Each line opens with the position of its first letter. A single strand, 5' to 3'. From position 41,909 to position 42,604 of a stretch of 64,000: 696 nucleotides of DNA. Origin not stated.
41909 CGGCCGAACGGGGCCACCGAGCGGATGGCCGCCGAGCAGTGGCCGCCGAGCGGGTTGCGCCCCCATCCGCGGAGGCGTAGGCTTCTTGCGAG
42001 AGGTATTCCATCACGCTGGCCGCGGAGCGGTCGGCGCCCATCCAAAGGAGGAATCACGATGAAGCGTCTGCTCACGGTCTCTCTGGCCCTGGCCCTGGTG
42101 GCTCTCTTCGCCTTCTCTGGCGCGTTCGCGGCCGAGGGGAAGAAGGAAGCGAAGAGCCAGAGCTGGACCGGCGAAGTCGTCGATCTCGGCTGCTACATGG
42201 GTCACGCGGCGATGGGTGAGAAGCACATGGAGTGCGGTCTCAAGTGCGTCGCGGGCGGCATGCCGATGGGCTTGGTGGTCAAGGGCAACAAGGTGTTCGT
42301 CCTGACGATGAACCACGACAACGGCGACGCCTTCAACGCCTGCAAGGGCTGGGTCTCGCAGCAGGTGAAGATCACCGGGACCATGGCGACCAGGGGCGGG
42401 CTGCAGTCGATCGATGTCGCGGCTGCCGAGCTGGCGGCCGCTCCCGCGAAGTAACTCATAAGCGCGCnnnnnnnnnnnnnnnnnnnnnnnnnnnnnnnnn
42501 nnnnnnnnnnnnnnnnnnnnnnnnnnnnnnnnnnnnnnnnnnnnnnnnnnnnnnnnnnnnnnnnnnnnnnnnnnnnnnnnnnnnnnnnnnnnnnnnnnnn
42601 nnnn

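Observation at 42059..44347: Operon of three paralogous exported C-x10-H-x-E-C-x2-K-C proteins interleaved with a diheme cytochrome c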

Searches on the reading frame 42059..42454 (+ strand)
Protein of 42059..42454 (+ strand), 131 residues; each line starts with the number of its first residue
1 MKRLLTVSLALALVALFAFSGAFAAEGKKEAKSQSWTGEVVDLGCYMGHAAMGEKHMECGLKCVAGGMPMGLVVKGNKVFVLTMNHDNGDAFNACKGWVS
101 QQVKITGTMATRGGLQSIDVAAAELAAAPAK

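Call 3: search_protein_families(library=pfam, proteins=[window:42059-42454:+], max_evalue=1)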
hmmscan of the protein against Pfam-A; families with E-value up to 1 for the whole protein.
window:42059-42454:+ (131 aa): 0 families

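Call 4: search_protein_families(library=ncbifam, proteins=[window:42059-42454:+], max_evalue=1)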
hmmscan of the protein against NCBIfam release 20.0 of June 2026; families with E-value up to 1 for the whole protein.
window:42059-42454:+ (131 aa): 0 families

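Call 10: search_solved_structures(query=A1, max_evalue=10, show_alignments=3)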
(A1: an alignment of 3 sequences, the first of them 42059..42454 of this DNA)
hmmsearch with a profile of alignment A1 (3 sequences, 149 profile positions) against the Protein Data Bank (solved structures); distinct sequences matched with E-value up to 10: 21.
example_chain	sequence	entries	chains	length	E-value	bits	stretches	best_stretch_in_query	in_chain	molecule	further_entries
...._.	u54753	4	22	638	1.2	12.2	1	9-62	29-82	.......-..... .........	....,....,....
7aq8_A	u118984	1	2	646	1.2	12.2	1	9-62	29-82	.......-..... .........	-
7aq0_A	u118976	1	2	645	1.2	12.2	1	9-62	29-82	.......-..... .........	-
7aq2_A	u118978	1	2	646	1.2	12.1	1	9-62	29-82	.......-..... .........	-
7apy_A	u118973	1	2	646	1.2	12.1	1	9-62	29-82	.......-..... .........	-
7aq6_A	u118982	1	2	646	1.2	12.1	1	9-62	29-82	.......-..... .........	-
6y77_A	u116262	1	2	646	1.2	12.1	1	9-62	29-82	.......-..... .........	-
6y71_A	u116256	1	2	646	1.2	12.1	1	9-62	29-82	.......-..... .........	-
7aq7_A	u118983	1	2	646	1.2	12.1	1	9-62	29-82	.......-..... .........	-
7aqa_A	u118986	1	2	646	1.2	12.1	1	9-62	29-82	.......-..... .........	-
6y6y_A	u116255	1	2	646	1.2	12.1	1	9-62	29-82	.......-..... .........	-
6y7d_A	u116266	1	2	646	1.2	12.1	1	9-62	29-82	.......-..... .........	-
6y7e_A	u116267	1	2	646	1.2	12.1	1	9-62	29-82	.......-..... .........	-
6rkz_A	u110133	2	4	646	1.2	12.1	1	9-62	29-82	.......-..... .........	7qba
7aq5_A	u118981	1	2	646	1.2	12.1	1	9-62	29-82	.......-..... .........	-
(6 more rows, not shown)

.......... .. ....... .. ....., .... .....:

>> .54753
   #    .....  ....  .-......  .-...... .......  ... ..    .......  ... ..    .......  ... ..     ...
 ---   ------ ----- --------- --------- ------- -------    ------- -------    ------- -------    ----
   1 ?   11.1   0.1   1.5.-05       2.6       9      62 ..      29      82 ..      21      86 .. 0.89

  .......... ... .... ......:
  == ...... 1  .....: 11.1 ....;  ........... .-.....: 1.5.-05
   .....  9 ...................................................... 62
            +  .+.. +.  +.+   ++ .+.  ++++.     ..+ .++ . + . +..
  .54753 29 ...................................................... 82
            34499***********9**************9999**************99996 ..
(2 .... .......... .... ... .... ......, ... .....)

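Call 37: find_related_loci(query=A6, collection=genome_contigs, flank=6000)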
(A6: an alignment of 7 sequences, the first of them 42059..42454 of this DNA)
Query A6 (131 aa) in genome_contigs; peptide patterns used: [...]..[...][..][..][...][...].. (x = any residue, [..] = any of these).
225 stretches matched a pattern; 214 encode a relative of the query (tblastn E <= 1e-3); the best 80 are kept; 80 distinct loci.
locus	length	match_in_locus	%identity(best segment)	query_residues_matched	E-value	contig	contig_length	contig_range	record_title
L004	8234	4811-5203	79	1-131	1e-66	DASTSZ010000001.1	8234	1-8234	MAG TPA_asm: Candidatus Eisenbacteria bacterium isolate SMAG_U2293 k141_975464, whole genome shotgun sequence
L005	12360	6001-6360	93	1-120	4e-63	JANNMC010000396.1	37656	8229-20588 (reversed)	MAG: Candidatus Eisenbacteria bacterium isolate SOY_38_concoct_21 SOY_38_k141_254933, whole genome shotgun sequence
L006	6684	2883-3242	88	1-120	4e-60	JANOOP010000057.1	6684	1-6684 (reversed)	MAG: Candidatus Eisenbacteria bacterium isolate VAR_43_metabat_14 VAR_43_k141_1577251, whole genome shotgun sequence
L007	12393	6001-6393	78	1-131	1e-57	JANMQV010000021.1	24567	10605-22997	MAG: Candidatus Eisenbacteria bacterium isolate OTE_51_metabat_13 OTE_51_k141_4401993, whole genome shotgun sequence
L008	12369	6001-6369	56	1-120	3e-43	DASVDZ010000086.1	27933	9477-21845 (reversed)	MAG TPA_asm: Candidatus Eisenbacteria bacterium isolate SMAG_U2047 k141_1701540, whole genome shotgun sequence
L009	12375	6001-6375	55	1-120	5e-43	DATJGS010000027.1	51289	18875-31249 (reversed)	MAG TPA_asm: Candidatus Saccharimonadaceae bacterium isolate SMAG_U15492 k141_13421421, whole genome shotgun sequence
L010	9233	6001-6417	50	1-131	1e-40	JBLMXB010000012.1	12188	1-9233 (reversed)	MAG: Hyphomicrobiales bacterium isolate MAG267 PRJNA957066_bin47_renamed_11, whole genome shotgun sequence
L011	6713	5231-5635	48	1-128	2e-39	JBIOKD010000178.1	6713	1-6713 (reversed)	MAG: Candidatus Eisenbacteria bacterium isolate GcL4-3 k141_2742641_length_6713_cov_29.8491, whole genome shotgun sequen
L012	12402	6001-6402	49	1-131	3e-37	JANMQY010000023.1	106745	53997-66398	MAG: Candidatus Eisenbacteria bacterium isolate OTE_51_metabat_109 OTE_51_k141_3265109, whole genome shotgun sequence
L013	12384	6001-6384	49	1-120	8e-36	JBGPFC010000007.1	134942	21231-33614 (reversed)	MAG: Candidatus Eisenbacteria bacterium isolate OBJ_0618_7090110_76 k141_2708792_length_134942_cov_31.5548, whole genome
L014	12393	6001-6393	48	1-128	1e-35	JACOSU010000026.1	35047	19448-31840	MAG: Candidatus Eisenbacteria bacterium isolate NC_groundwater_26_Pr7_B-0.1um_68_11 FFV18_Bp1_scaffold_59324, whole geno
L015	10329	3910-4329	48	1-131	1e-35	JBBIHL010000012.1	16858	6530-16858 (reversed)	MAG: Candidatus Eisenbacteria bacterium isolate PFF170222_bin_113 NODE_1200_length_16858_cov_5.108909, whole genome shot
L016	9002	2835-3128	54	31-128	8e-34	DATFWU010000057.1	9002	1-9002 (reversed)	MAG TPA_asm: Candidatus Eisenbacteria bacterium isolate SMAG_U9499 k141_10920727, whole genome shotgun sequence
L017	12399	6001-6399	48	1-120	5e-33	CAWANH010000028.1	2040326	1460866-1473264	MAG: Candidatus Eisenbacteria bacterium isolate MFD02923.bin.2.9 genome assembly, contig: contig_5608, whole genome shot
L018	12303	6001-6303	51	31-131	4e-33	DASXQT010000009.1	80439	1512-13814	MAG TPA_asm: Candidatus Eisenbacteria bacterium isolate SMAG_U4620 k141_1543907, whole genome shotgun sequence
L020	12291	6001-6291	54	31-127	6e-33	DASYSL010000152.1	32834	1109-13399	MAG TPA_asm: Candidatus Eisenbacteria bacterium isolate SMAG_U4537 k141_1739824, whole genome shotgun sequence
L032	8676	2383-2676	48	30-127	4e-31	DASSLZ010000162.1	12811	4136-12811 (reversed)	MAG TPA_asm: Candidatus Eisenbacteria bacterium isolate SMAG_U1185 k141_171282, whole genome shotgun sequence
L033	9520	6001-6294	48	34-131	4e-31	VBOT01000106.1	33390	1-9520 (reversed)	MAG: Candidatus Eisenbacteria bacterium isolate WS_3 14_1009_16_30cm_scaffold_3931, whole genome shotgun sequence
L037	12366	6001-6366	45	3-124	3e-30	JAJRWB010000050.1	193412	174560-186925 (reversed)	MAG: Candidatus Eisenbacteria bacterium isolate Dive96_bin2.117 k141_2577116, whole genome shotgun sequence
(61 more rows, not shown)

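Call 44: search_protein_families(library=pfam, proteins=[L016:3957-6221:+, L020:2681-5815:+, L016:6233-6577:+, L032:3541-4959:+, L015:5463-6818:+, L033:5307-5732:+, L009:5091-5819:+, L009:7581-8033:-, L005:4587-5930:+, L016:3187-3957:+], max_evalue=0.001)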
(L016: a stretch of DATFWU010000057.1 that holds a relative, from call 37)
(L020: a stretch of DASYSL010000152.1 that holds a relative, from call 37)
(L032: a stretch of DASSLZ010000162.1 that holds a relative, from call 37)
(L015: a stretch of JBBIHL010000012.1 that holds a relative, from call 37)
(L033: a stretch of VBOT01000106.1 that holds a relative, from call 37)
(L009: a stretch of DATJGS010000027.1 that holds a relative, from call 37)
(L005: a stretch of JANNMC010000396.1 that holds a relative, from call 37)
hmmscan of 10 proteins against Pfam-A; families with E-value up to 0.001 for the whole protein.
L016:3957-6221:+ (754 aa): 8 families
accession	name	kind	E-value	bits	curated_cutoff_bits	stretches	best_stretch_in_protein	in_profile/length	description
PF00122.25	E1-E2_ATPase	-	2.9e-54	183.8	28.1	1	247-427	2-179/181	E1-E2 ATPase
PF00702.32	Hydrolase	-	1.8e-32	113.7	26.4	1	446-654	2-191/191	haloacid dehalogenase-like hydrolase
PF04945.19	YHS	-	8.2e-17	61.4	30.3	1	12-56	1-45/47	YHS domain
PF19335.5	HMBD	-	5.5e-13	49.1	23.6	1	74-99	2-27/28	Heavy metal binding domain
PF08282.18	Hydrolase_3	-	2.9e-06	27.6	20.9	1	629-684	198-253/255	haloacid dehalogenase-like hydrolase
PF24273.1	TRASH_HVO_1752_C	-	0.00012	22.6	27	1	16-49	6-38/47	HVO_1752, C-terminal TRASH domain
PF12710.13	HAD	-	0.0004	21.3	27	0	576-649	89-187/189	haloacid dehalogenase-like hydrolase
PF12156.14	ATPase-cat_bd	-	0.00049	21.2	27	1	17-47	5-35/86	Putative metal-binding domain of cation transport ATPase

L020:2681-5815:+ (1044 aa): 2 families
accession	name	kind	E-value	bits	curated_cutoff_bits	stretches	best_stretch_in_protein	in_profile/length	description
PF00873.25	ACR_tran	-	5.5e-233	776.3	28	1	11-1029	7-1018/1021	AcrB/AcrD/AcrF family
PF03176.21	MMPL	-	1.3e-09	37.9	20.5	1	344-517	148-320/333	MMPL family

L016:6233-6577:+ (114 aa): 1 family
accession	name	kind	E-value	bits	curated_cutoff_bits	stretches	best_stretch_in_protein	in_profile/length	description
PF13473.12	Cupredoxin_1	-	9.5e-11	42.1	27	1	14-110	6-101/104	Cupredoxin-like domain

L032:3541-4959:+ (472 aa): 0 families

L015:5463-6818:+ (451 aa): 1 family
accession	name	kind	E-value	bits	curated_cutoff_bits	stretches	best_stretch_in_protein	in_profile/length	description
PF02321.23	OEP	-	5e-33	114.9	22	2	269-442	5-187/187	Outer membrane efflux protein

L033:5307-5732:+ (141 aa): 0 families

L009:5091-5819:+ (242 aa): 0 families

L009:7581-8033:- (150 aa): 1 family
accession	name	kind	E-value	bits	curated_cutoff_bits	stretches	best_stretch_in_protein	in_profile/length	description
PF22478.1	DUF6982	-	1.2e-24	87.4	24.5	1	6-132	3-131/134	Family of unknown function (DUF6982)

L005:4587-5930:+ (447 aa): 5 families
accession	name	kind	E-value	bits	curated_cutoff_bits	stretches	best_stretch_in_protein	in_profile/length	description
PF07992.20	Pyr_redox_2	-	1.1e-37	130.6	26.1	1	5-332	2-291/291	Pyridine nucleotide-disulphide oxidoreductase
PF00070.33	Pyr_redox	-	1.3e-07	32.4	22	1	163-243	2-67/82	Pyridine nucleotide-disulphide oxidoreductase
PF01266.30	DAO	-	6e-06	26.5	27.9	0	6-42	2-33/353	FAD dependent oxidoreductase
PF22366.1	NDH2_C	-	6.7e-05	23.4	27.7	1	359-413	5-60/62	NDH2 C-terminal domain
PF13454.12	NAD_binding_9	-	0.00021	21.7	21.8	0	164-187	1-21/155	FAD-NAD(P)-binding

L016:3187-3957:+ (256 aa): 2 families
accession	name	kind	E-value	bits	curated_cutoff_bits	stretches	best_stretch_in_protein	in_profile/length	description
PF00034.26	Cytochrom_C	-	6.6e-12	47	21.3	1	29-129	1-87/90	Cytochrome c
PF13442.11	Cytochrome_CBB3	-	8.2e-11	42.5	27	1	28-128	2-68/68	Cytochrome C oxidase, cbb3-type, subunit III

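Call 46: search_protein_families(library=ncbifam, proteins=[L016:3957-6221:+, L020:2681-5815:+, L016:6233-6577:+, L032:3541-4959:+, L033:5307-5732:+, L009:5091-5819:+, L016:3187-3957:+, L005:4587-5930:+], max_evalue=0.001)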
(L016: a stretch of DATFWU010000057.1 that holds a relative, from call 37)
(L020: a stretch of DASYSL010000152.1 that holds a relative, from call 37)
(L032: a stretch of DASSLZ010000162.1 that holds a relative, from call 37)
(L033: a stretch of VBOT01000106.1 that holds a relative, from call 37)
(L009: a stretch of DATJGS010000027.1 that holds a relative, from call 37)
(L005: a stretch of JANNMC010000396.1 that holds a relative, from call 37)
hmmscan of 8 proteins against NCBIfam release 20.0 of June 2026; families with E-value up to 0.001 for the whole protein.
L016:3957-6221:+ (754 aa): 23 families
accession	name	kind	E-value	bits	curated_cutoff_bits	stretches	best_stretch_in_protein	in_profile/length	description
NF007952.0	PRK10671.1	equivalog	1.8e-183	611.9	1316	1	150-752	233-834/838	copper-exporting P-type ATPase CopA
TIGR01525.1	ATPase-IB_hvy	subfamily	5.8e-183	609.8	346.25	1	174-749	2-560/560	heavy metal translocating P-type ATPase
TIGR01511.1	ATPase-IB1_Cu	subfamily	4.2e-178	593.6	397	1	155-750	2-542/542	copper-translocating P-type ATPase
TIGR01512.1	ATPase-IB2_Cd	subfamily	4.5e-121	405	313.5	2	213-529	18-304/494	cadmium family heavy metal-translocating P-type ATPase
NF008262.1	PRK11033.1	equivalog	5.1e-98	329.4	1005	1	215-752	197-730/731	zinc/cadmium/mercury/lead-transporting ATPase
NF033775.1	P_type_ZntA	exception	3e-91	306.9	1240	1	215-752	202-731/732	Zn(II)/Cd(II)/Pb(II) translocating P-type ATPase ZntA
TIGR01494.1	ATPase_P-type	subfamily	4.6e-87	292.5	62.3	1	218-718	1-464/478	HAD-IC family P-type ATPase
TIGR01497.1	kdpB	equivalog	1.1e-54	185.7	527.9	1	197-672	50-546/675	potassium-transporting ATPase subunit KdpB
NF010609.0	PRK14010.1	equivalog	1.1e-51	175.9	1323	2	550-672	419-541/673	K(+)-transporting ATPase subunit B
TIGR01647.1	ATPase-IIIA_H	equivalog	3.7e-49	167.6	615.5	3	213-460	55-301/755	plasma-membrane proton-efflux P-type ATPase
TIGR01517.1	ATPase-IIB_Ca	equivalog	2.1e-47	161.9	507.05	2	213-459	119-374/882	calcium-translocating P-type ATPase, PMCA-type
TIGR01522.1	ATPase-IIA2_Ca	equivalog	3.7e-36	124.2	798.3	3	614-702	567-656/854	calcium-transporting P-type ATPase, PMR1-type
TIGR01106.1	ATPase-IIC_X-K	subfamily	5e-35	120.6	946.1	3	219-460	110-359/997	Na,H/K antiporter P-type ATPase subunit alpha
TIGR01657.1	P-ATPase-V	hypoth_equivalog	1.2e-34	119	618.25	3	215-465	195-468/1055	ATP13A2 family polyamine export P-type ATPase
TIGR01116.1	ATPase-IIA1_Ca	equivalog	2.6e-32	111.8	703.4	2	563-699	457-608/799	calcium-translocating P-type ATPase, SERCA-type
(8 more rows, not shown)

L020:2681-5815:+ (1044 aa): 14 families
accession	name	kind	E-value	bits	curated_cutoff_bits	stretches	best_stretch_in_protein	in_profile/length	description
TIGR00914.1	2A0601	subfamily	0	1137.4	701.45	1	1-1035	1-1039/1051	CusA/CzcA family heavy metal efflux RND transporter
NF033617.1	RND_permease_2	subfamily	4.6e-143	478.4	1250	1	9-1030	4-1006/1009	multidrug efflux RND transporter permease subunit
NF000282.2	RND_permease_1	subfamily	2.2e-123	413.2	1250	1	14-1030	10-1026/1029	multidrug efflux RND transporter permease subunit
TIGR00915.1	2A0602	subfamily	7e-112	375.1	940.35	1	15-1028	11-1025/1050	efflux RND transporter permease subunit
NF007905.0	PRK10614.1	equivalog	6.1e-93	312.2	1774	1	13-1032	11-1009/1025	multidrug efflux RND transporter permease subunit MdtC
NF007131.0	PRK09577.1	equivalog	8.1e-88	295.3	1768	1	24-1029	20-1020/1045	multidrug efflux RND transporter permease subunit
NF007133.0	PRK09579.1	equivalog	1e-86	291.5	1763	2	22-601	20-594/1017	multidrug efflux RND transporter permease subunit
NF007842.1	PRK10555.1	equivalog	6e-80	269.4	1854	2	17-606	14-614/1036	multidrug efflux RND transporter permease AcrD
NF011706.2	PRK15127.1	equivalog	1.7e-68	231.5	2150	2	17-601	14-610/1049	multidrug efflux RND transporter permease subunit AcrB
NF007798.0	PRK10503.1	equivalog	8.2e-66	222.3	1584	1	16-1029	24-1020/1040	MdtB/MuxB family multidrug efflux RND transporter permease subunit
NF000037.1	RND_perm_OqxB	exception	1.7e-55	188.3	2200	2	26-503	24-502/1050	multidrug efflux RND transporter permease subunit OqxB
TIGR00921.1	2A067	subfamily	5.7e-11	41.2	351.9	2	314-502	167-349/733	hydrophobe/amphiphile efflux-3 (HAE3) family transporter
TIGR00833.1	actII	subfamily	7.2e-10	37.8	874.7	1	292-545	128-375/910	MMPL family RND transporter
NF009581.0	PRK13024.1-1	equivalog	3.6e-05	22.1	1058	0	320-418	239-338/752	protein translocase subunit SecDF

L016:6233-6577:+ (114 aa): 0 families

L032:3541-4959:+ (472 aa): 0 families

L033:5307-5732:+ (141 aa): 0 families

L009:5091-5819:+ (242 aa): 0 families

L016:3187-3957:+ (256 aa): 3 families
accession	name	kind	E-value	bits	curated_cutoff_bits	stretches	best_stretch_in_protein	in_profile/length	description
TIGR00782.1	ccoP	equivalog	8.8e-13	48.2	179.95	1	66-167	135-227/285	cytochrome-c oxidase, cbb3-type subunit III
NF045930.1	Cytc6PetJCyano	equivalog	1.3e-05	25.1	135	0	103-132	77-106/110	cytochrome c6 PetJ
NF049874.1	PdsA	exception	0.0004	20.3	330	0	40-173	27-150/198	periplasmic diheme shuttle PdsA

L005:4587-5930:+ (447 aa): 15 families
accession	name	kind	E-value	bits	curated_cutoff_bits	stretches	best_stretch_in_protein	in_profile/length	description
TIGR03169.1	Nterm_to_SelD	hypoth_equivalog_domain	8.9e-33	114.1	310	1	6-383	2-352/365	pyridine nucleotide-disulfide oxidoreductase family protein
TIGR04369.1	fusion_not_SelD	hypoth_equivalog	5.3e-13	48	700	1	35-180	28-162/701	oxidoreductase/SelD-related fusion protein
TIGR02374.1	nitri_red_nirB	equivalog_domain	1.8e-12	46.5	578.35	1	6-325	1-293/794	nitrite reductase large subunit NirB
NF049943.1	SQR_III_seleno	exception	5.8e-11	41.9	525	1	4-137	1-136/406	type III sulfide quinone reductase, selenoprotein subtype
NF042949.2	3PPDioc_HcaD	equivalog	1.1e-10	40.8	450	1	5-320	3-285/386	3-phenylpropionate/cinnamic acid dioxygenase ferredoxin--NAD(+) reductase subunit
TIGR03385.1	CoA_CoA_reduc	equivalog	8.6e-10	38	578.8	1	5-339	1-313/439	CoA-disulfide reductase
TIGR01350.1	lipoamide_DH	equivalog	4.4e-08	32.3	408.8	1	103-313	133-311/461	dihydrolipoyl dehydrogenase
NF046103.1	NOXase_Strep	equivalog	8.5e-08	31.6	600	1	80-311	76-281/442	H2O-forming NADH oxidase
NF041682.1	ant_diox_AndAa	equivalog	1.9e-07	30.1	650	0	83-183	83-168/406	anthranilate 1,2-dioxygenase system ferredoxin--NAD(+) reductase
TIGR02053.1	MerA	equivalog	8e-07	28.4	454.45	1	96-312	124-309/465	mercury(II) reductase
NF003437.0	PRK04965.1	equivalog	1.8e-06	27.3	392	1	5-312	4-276/378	NADH:flavorubredoxin reductase NorW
NF045765.1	PhenlGlyoxDHPadH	equivalog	1.7e-05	23.9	475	0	8-314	7-280/416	NADH-dependent phenylglyoxylate dehydrogenase subunit epsilon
NF007286.0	PRK09754.1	equivalog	4.7e-05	22.3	447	1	4-319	4-285/400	phenylpropionate dioxygenase ferredoxin reductase subunit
NF007123.0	PRK09564.1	equivalog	0.00037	19.3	458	0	215-340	190-315/444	CoA-disulfide reductase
NF004943.0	PRK06292.2-1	equivalog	0.00076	18.4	432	0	67-184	95-195/456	dihydrolipoyl dehydrogenase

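Call 58: search_protein_families(library=pfam, proteins=[L037:5606-6001:+], max_evalue=0.01)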
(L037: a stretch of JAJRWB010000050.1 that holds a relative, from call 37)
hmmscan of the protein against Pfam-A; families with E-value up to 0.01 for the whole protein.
L037:5606-6001:+ (131 aa): 1 family
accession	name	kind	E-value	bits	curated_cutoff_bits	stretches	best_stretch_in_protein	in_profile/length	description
PF19135.5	DUF5818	-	0.0084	16.1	27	0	75-127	13-55/57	Protein of unknown function (DUF5818)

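Call 60: search_protein_families(library=pfam, alignment_id=A4, max_evalue=1)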
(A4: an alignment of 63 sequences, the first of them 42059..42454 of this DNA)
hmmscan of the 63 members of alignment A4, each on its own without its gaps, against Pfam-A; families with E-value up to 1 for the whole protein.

A. member 1, window:42059-42454:+ (131 aa): 0 families

B. families by the number of members that match (of 63 scanned): 34 families (the first 25 are shown)
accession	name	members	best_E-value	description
PF19135.5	DUF5818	13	0.00028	Protein of unknown function (DUF5818)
PF24469.2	F54D1_6_C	10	0.025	F54D1.6, C-terminal Sushi-like domain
PF14485.11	DUF4431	5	0.0083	Domain of unknown function (DUF4431)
PF13567.11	DUF4131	2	0.068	Domain of unknown function (DUF4131)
PF08139.17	LPAM_1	2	0.082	Prokaryotic membrane lipoprotein lipid attachment site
PF25624.1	PH_S11IP_C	2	0.091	STK11-interacting protein, C-terminal PH domain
PF19335.5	HMBD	1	1.1e-12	Heavy metal binding domain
PF10836.13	DUF2574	1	4.8e-06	Protein of unknown function (DUF2574)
PF04277.18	OAD_gamma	1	0.0032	Oxaloacetate decarboxylase, gamma chain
PF20130.4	DUF6520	1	0.0041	Family of unknown function (DUF6520)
PF07172.16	GRP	1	0.0043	Glycine rich protein family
PF13798.11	PCYCGC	1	0.0087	Protein of unknown function with PCYCGC motif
PF06236.17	MelC1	1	0.0097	Tyrosinase co-factor MelC1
PF20606.3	DUF6799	1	0.014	Domain of unknown function (DUF6799)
PF20626.4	EGF_Sp38_C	1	0.015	Zona-pellucida-binding protein (Sp38) C-terminal EGF-like domain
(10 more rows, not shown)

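Call 85: predict_structure(alignment_id=A4)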
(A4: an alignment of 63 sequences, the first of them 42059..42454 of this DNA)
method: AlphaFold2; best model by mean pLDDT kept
length: 131 residues; sequences in the alignment: 63
mean_pLDDT: 91.2   pTM: 0.75
mean pLDDT of the five models: 91.2, 90.7, 90.0, 89.9, 88.6
residues with pLDDT >= 90: 96; 70-90: 25; 50-70: 10; < 50: 0
segments of 3 or more residues with pLDDT < 50: none
pLDDT, mean of each block of 10 residues (from residue 1): 73 76 71 96 98 97 98 97 97 98 98 97 92 73
secondary structure, 60 per line:
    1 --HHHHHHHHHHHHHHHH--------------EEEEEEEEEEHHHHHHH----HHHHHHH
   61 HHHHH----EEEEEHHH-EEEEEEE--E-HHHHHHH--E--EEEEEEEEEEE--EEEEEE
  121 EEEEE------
elements in order: H3-18 E33-42 H43-49 H54-65 E70-74 E79-85 H90-96 E102-112 E115-125
